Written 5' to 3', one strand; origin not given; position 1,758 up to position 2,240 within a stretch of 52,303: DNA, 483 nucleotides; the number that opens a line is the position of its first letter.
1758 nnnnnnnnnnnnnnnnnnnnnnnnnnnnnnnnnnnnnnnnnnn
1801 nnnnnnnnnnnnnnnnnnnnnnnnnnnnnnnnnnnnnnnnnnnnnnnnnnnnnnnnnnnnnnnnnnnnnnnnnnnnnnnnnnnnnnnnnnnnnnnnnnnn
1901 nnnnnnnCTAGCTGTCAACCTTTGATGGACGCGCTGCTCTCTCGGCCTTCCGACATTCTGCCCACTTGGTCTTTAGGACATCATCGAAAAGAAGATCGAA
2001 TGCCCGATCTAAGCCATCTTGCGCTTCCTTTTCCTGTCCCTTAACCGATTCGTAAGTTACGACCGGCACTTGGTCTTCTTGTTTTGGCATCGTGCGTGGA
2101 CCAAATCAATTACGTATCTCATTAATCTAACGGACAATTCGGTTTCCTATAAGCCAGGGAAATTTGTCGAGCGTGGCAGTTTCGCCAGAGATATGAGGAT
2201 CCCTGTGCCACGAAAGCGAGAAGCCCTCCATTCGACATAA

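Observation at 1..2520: Candidate DNA-inversion switch: a serine recombinase cassette bracketed by inverted copies of the 5' coding region of a tail-fibre-like giant surface protein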

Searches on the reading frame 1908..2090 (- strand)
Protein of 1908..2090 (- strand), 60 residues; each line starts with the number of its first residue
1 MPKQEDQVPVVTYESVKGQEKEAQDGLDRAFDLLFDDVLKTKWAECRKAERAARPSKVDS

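Call 8: search_protein_families(library=pfam, proteins=[window:1908-2090:-], max_evalue=0.01)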
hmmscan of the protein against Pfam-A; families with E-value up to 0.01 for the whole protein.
window:1908-2090:- (60 aa): 0 families

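Call 75: search_protein_families(library=phrogs, proteins=[window:1908-2090:-], max_evalue=0.001)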
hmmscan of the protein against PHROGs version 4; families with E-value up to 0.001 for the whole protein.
window:1908-2090:- (60 aa): 0 families
